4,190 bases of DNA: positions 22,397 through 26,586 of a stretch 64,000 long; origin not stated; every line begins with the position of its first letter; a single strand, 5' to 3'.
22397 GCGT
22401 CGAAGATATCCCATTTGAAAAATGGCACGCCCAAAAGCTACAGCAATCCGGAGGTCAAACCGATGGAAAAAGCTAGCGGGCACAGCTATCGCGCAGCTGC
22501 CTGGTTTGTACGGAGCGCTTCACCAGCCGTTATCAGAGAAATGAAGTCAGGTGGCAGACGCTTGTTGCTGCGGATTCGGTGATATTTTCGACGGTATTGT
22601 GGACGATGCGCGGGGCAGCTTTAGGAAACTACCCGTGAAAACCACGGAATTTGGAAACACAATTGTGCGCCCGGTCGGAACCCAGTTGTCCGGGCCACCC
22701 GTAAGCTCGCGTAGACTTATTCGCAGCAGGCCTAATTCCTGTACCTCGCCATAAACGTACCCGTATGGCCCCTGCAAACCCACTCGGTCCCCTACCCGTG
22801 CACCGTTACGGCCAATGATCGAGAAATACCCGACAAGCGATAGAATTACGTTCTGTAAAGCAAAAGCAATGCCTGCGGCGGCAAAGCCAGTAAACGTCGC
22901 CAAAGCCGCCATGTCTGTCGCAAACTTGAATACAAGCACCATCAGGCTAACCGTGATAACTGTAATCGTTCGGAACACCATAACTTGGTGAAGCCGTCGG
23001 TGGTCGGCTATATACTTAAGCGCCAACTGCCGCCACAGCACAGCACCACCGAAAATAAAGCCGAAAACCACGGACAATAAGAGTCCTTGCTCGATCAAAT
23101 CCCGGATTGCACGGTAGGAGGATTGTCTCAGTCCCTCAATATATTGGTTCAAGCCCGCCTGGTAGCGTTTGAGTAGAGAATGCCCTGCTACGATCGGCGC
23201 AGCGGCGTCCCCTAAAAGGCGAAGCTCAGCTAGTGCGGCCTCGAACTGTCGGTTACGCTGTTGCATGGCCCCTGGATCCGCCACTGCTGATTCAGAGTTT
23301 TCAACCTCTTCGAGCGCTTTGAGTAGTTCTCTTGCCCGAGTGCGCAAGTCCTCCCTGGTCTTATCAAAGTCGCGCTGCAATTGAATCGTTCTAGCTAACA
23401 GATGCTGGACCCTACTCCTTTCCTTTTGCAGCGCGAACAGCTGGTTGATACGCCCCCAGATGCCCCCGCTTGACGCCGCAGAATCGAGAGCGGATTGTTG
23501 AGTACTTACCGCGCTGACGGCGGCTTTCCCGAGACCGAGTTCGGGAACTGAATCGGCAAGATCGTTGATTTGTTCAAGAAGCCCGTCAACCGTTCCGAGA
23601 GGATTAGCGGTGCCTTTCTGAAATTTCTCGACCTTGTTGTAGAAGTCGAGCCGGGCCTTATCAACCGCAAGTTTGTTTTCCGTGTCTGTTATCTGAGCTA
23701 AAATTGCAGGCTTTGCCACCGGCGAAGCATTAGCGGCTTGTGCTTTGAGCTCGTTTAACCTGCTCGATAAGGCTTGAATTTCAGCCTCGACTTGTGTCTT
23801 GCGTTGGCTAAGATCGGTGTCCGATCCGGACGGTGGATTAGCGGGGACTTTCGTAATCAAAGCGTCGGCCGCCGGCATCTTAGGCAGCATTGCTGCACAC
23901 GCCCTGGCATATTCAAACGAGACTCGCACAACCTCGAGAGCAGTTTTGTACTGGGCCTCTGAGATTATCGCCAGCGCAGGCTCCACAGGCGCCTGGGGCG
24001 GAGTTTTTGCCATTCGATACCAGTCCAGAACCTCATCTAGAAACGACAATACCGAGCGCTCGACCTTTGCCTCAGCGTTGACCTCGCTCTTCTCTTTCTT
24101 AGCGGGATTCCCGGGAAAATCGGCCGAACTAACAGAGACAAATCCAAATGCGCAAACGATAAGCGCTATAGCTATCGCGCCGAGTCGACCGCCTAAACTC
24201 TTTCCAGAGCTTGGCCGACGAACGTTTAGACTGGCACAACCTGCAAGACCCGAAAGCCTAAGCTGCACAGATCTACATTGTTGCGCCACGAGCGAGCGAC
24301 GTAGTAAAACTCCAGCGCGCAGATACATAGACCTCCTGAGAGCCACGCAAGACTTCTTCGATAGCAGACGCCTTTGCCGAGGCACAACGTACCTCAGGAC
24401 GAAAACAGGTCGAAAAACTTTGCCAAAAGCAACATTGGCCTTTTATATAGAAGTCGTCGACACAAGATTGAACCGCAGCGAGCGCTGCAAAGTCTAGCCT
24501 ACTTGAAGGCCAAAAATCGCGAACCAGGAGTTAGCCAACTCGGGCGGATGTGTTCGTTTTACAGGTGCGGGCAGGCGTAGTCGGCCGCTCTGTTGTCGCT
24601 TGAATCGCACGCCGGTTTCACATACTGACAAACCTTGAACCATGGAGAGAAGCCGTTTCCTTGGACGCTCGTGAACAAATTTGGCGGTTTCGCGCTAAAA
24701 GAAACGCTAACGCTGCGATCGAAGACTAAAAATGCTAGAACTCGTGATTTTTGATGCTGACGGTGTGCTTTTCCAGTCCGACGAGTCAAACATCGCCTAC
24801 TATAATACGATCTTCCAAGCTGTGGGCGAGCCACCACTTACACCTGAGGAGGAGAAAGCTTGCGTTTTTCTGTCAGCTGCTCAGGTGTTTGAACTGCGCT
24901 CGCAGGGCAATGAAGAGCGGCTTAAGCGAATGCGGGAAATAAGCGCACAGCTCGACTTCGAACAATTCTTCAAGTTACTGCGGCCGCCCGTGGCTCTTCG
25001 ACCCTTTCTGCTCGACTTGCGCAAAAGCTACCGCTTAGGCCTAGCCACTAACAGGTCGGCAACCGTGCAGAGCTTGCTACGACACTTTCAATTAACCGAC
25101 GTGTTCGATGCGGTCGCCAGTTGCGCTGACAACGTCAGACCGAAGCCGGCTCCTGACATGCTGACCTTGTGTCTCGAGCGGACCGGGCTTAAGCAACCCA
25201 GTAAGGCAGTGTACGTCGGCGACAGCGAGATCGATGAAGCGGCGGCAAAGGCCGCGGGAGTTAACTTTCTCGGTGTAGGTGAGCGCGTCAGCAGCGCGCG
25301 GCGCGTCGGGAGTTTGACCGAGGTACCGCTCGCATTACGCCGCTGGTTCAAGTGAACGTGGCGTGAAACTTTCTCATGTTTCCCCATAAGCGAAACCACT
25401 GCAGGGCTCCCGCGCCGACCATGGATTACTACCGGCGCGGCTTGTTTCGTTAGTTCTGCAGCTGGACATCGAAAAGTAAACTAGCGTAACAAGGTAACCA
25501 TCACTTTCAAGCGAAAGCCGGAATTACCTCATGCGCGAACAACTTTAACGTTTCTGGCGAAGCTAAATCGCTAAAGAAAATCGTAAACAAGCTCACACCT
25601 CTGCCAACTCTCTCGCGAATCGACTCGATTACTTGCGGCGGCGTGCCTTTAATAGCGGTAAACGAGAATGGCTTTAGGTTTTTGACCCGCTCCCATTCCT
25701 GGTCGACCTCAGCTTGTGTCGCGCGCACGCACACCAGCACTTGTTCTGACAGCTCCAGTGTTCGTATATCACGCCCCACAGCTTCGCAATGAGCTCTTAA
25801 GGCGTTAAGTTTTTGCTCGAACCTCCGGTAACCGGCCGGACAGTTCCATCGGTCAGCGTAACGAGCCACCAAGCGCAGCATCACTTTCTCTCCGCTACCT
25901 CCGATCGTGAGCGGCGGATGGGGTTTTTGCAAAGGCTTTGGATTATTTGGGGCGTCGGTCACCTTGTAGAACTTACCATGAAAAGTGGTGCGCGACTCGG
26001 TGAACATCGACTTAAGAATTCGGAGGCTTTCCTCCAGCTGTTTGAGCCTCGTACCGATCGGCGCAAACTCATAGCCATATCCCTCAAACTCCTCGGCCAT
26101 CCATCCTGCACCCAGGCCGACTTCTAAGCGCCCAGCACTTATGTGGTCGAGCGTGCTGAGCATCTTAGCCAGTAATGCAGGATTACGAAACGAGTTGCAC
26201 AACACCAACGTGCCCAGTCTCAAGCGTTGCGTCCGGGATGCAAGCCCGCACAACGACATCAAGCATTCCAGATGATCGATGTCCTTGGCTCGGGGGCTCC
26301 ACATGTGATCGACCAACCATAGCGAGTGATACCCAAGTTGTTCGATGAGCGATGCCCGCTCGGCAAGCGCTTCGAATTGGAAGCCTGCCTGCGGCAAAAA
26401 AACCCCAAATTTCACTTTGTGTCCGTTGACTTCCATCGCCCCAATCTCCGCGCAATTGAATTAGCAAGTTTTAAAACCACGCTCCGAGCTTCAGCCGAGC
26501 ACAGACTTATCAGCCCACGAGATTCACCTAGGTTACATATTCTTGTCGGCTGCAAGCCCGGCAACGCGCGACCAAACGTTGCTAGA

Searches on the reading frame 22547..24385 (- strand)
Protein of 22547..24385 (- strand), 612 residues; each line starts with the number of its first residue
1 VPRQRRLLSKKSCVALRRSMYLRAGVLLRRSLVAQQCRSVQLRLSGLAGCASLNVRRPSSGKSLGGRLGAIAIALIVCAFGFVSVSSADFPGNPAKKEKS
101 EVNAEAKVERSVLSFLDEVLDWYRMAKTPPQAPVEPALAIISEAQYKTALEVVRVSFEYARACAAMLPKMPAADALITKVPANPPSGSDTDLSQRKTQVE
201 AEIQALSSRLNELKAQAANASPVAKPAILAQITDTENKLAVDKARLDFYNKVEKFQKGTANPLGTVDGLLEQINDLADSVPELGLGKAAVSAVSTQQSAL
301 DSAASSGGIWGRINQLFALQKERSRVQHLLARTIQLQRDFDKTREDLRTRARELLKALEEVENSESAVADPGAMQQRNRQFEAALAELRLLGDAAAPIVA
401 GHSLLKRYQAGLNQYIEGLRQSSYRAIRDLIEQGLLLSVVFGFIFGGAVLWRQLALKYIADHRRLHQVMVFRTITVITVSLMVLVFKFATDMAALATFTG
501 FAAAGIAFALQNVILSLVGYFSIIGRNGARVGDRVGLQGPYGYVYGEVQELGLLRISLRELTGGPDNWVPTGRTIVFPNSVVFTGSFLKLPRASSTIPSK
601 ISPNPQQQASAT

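Call 10: search_protein_families(library=pfam, proteins=[window:22547-24385:-], max_evalue=0.01)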
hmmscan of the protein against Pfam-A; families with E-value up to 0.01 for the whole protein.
window:22547-24385:- (612 aa): 1 family
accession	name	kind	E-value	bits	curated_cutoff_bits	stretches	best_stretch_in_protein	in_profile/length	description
PF00924.24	MS_channel_2nd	-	0.0045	17.5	20.2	0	512-563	1-48/68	Mechanosensitive ion channel, beta-domain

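Call 14: find_encoding_contigs(protein=window:22547-24385:-, flank=10000, max_places=6)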
Protein window:22547-24385:- (612 aa): no gene with exactly this product is on record in the collection.

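Call 25: search_protein_families(library=phrogs, proteins=[window:22547-24385:-], max_evalue=0.01)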
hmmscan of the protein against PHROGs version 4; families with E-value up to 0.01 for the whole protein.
window:22547-24385:- (612 aa): 0 families

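Call 26: search_protein_families(library=ncbifam, proteins=[window:22547-24385:-], max_evalue=0.01)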
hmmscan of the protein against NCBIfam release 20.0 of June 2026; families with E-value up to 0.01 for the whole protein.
window:22547-24385:- (612 aa): 1 family
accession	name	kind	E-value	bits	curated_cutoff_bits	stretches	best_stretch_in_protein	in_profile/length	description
NF047601.1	MscSThanab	equivalog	0.0019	17.7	500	1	481-572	81-167/280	small-conductance mechanosensitive channel MscS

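Call 42: find_homologous_proteins(query=window:22547-24328:-, max_evalue=0.00001)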
Query window:22547-24328:- (593 aa): 98 proteins with E <= 0.00001 among 8000 candidates.
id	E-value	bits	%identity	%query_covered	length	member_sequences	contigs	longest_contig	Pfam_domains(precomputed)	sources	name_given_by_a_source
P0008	0.0e+0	1279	100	100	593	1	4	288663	-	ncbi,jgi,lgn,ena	-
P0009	1.7e-160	554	54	82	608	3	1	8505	-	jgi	jgi:hypothetical protein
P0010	2.2e-153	530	48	86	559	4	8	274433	-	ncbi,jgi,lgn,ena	jgi:hypothetical protein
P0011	2.9e-149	517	49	84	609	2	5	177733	-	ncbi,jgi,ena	jgi:hypothetical protein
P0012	4.4e-77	278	35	84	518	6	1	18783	-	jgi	-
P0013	1.3e-76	277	37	85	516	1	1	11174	-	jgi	jgi:hypothetical protein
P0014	2.6e-76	276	37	82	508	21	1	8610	-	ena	-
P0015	5.2e-76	275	35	84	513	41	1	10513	-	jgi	jgi:hypothetical protein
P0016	7.9e-76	274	36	84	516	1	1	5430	-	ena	-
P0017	5.7e-75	271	36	82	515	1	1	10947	-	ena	-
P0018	5.8e-75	271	36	82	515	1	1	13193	-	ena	-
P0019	6.1e-75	271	36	82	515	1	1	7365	-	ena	-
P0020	8.1e-75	271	36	84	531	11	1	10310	-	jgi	jgi:hypothetical protein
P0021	1.1e-74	270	36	82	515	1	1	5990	-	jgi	-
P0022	1.2e-74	270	36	82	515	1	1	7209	-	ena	-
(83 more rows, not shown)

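Call 43: find_encoding_contigs(protein=P0010, flank=10000, max_places=3)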
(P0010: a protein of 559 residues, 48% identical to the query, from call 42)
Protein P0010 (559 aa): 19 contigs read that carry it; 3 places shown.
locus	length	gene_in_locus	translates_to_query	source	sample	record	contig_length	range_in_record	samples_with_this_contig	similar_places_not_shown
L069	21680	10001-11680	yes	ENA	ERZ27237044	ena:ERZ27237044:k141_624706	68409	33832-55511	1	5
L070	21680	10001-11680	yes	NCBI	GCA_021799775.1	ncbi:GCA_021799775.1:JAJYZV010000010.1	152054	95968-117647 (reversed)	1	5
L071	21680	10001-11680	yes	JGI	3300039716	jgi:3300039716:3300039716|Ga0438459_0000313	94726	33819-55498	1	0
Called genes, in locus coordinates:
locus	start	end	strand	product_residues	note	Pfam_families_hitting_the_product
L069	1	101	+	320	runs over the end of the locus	PF00482:T2SSF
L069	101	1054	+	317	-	PF00482:T2SSF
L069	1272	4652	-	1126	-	PF00128:Alpha-amylase, PF16657:Malt_amylase_C, PF18085:Mak_N_cap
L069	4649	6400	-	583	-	PF11896:GlgE_dom_N_S, PF00128:Alpha-amylase (faint), PF21702:GLGE_C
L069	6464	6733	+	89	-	-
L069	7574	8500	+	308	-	PF00296:Bac_luciferase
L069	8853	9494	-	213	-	PF00702:Hydrolase, PF13419:HAD_2, PF13242:Hydrolase_like (weak)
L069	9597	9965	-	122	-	-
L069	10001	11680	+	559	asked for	-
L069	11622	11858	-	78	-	-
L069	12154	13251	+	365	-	-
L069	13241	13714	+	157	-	-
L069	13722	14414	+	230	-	-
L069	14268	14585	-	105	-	-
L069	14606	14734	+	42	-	-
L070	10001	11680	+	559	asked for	-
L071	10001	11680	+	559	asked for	-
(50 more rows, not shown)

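Call 44: find_encoding_contigs(protein=P0011, flank=10000, max_places=3)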
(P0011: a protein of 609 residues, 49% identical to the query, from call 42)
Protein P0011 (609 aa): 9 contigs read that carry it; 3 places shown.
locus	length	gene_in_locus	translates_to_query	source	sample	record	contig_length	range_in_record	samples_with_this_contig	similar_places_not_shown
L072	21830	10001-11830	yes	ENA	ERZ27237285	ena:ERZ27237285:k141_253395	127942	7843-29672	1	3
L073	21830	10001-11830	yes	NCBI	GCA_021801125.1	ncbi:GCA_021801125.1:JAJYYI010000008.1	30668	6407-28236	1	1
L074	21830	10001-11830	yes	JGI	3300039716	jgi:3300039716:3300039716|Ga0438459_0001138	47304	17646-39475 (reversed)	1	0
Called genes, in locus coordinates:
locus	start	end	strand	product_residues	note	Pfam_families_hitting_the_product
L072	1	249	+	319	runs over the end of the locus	PF00482:T2SSF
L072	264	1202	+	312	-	PF00482:T2SSF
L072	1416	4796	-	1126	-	PF00128:Alpha-amylase, PF16657:Malt_amylase_C, PF18085:Mak_N_cap (weak)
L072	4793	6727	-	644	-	PF11896:GlgE_dom_N_S, PF00128:Alpha-amylase (faint), PF21702:GLGE_C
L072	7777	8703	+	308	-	PF00296:Bac_luciferase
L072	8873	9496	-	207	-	PF00702:Hydrolase, PF13419:HAD_2, PF13242:Hydrolase_like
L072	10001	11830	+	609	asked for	-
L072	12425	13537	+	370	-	-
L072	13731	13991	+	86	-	-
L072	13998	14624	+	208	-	-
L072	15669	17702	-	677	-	PF04879:Molybdop_Fe4S4, PF00384:Molybdopterin, PF01568:Molydop_binding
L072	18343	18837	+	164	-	-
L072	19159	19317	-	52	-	-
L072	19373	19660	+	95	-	PF07883:Cupin_2 (weak)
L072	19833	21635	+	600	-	PF03169:OPT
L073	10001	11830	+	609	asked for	-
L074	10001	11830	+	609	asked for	-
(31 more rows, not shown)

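Call 45: find_encoding_contigs(protein=P0008, flank=10000, max_places=6)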
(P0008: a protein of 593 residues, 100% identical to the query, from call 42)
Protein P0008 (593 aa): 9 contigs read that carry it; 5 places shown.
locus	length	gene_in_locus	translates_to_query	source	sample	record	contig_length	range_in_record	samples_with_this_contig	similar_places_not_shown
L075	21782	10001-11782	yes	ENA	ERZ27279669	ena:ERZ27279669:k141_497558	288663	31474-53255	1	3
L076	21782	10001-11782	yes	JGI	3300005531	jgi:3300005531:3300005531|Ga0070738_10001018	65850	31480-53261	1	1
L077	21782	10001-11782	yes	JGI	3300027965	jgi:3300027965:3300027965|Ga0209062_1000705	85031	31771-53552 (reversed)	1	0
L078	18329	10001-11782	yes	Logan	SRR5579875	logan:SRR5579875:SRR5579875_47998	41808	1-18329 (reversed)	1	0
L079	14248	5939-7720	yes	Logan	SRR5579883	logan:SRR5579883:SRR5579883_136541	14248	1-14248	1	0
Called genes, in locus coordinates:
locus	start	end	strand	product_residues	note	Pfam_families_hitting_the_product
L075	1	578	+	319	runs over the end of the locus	PF00482:T2SSF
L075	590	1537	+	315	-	PF00482:T2SSF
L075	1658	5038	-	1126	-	PF00128:Alpha-amylase, PF16657:Malt_amylase_C, PF18085:Mak_N_cap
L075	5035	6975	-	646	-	PF11896:GlgE_dom_N_S, PF00128:Alpha-amylase (weak), PF21702:GLGE_C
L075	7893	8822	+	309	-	PF00296:Bac_luciferase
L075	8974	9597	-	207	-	PF00702:Hydrolase, PF13419:HAD_2, PF13242:Hydrolase_like (faint)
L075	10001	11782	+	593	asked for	-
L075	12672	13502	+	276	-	-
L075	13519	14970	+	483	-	-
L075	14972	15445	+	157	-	-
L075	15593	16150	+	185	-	-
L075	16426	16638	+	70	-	-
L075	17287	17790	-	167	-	-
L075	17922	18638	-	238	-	-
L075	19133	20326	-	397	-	PF02746:MR_MLE_N (faint), PF13378:MR_MLE_C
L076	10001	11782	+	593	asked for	-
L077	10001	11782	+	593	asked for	-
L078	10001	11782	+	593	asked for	-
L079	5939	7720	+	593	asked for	-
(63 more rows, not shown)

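Call 74: search_protein_families(library=padloc, proteins=[window:22547-24328:-], max_evalue=0.01)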
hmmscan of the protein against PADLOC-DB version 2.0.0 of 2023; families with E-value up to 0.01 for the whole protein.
window:22547-24328:- (593 aa): 2 families
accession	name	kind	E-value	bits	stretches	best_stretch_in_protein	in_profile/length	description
PDLC03859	LmuB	-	0.00015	19.1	1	171-404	272-487/611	-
PDLC03590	Specificity_II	-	0.0051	14.7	0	144-201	158-214/227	Type II specificity subunit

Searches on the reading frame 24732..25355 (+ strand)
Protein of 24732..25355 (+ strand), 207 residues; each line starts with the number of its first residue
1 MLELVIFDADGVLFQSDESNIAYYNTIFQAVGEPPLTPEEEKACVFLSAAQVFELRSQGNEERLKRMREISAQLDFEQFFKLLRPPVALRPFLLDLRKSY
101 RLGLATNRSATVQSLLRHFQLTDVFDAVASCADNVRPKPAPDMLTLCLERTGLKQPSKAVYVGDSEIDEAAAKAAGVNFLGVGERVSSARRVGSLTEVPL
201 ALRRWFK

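Call 10: search_protein_families(library=pfam, proteins=[window:24732-25355:+], max_evalue=0.01)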
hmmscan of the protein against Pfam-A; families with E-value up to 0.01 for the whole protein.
window:24732-25355:+ (207 aa): 3 families
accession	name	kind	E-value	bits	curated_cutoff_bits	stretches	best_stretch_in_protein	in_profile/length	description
PF13419.12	HAD_2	-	6.7e-26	91.9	23.8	1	5-182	1-178/178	Haloacid dehalogenase-like hydrolase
PF00702.32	Hydrolase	-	5.6e-18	66.5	26.4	1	3-176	2-191/191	haloacid dehalogenase-like hydrolase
PF13242.12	Hydrolase_like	-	1.7e-05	25.1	22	1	136-189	2-55/75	HAD-hyrolase-like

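Call 16: find_encoding_contigs(protein=window:24732-25355:+, flank=10000, max_places=6)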
Protein window:24732-25355:+ (207 aa): 9 contigs read that carry it; 4 places shown.
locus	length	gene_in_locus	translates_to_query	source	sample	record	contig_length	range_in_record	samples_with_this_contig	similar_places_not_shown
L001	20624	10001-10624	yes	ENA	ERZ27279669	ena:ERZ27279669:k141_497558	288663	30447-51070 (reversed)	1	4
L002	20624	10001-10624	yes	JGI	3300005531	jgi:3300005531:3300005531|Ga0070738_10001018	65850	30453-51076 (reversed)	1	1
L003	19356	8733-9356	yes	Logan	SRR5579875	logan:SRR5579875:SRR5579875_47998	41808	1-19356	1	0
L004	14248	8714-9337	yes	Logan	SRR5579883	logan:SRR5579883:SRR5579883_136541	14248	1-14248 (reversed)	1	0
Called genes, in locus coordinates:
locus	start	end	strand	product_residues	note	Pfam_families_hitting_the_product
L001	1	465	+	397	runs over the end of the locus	PF02746:MR_MLE_N (faint), PF13378:MR_MLE_C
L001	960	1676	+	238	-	-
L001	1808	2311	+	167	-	-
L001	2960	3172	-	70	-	-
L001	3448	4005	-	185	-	-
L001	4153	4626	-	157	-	-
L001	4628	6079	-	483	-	-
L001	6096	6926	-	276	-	-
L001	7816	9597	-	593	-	-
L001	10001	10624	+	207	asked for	PF00702:Hydrolase, PF13419:HAD_2, PF13242:Hydrolase_like (faint)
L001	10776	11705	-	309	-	PF00296:Bac_luciferase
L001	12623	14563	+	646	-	PF11896:GlgE_dom_N_S, PF00128:Alpha-amylase (weak), PF21702:GLGE_C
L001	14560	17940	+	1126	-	PF00128:Alpha-amylase, PF16657:Malt_amylase_C, PF18085:Mak_N_cap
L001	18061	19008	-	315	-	PF00482:T2SSF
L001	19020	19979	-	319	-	PF00482:T2SSF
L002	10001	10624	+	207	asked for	PF00702:Hydrolase, PF13419:HAD_2, PF13242:Hydrolase_like (faint)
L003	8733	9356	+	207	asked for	PF00702:Hydrolase, PF13419:HAD_2, PF13242:Hydrolase_like (faint)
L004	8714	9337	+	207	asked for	PF00702:Hydrolase, PF13419:HAD_2, PF13242:Hydrolase_like (faint)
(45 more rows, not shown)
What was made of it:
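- Checked: Gene callers call its 3' part, 20827-21657, as a 276-aa ORF (call 16).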

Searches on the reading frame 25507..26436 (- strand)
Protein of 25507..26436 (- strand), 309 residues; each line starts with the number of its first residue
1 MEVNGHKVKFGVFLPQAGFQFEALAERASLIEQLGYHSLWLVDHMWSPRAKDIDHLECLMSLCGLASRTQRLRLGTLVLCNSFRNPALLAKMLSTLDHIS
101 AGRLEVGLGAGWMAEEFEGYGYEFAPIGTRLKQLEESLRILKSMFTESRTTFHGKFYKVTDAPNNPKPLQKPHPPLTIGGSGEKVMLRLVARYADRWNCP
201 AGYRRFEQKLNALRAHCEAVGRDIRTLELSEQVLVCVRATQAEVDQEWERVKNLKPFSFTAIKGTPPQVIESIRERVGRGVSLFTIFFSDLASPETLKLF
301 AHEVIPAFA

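Call 10: search_protein_families(library=pfam, proteins=[window:25507-26436:-], max_evalue=0.01)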
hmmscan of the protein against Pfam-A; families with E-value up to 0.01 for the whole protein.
window:25507-26436:- (309 aa): 1 family
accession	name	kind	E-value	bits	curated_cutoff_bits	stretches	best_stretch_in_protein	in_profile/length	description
PF00296.26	Bac_luciferase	-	8.1e-52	177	27.9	1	9-248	2-241/314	Luciferase-like monooxygenase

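Call 15: find_encoding_contigs(protein=window:25507-26436:-, flank=10000, max_places=6)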
Protein window:25507-26436:- (309 aa): no gene with exactly this product is on record in the collection.
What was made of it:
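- Tried and rejected: Exact look-ups of two neighbouring ORFs failed because of start-codon choice (calls 14, 15).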
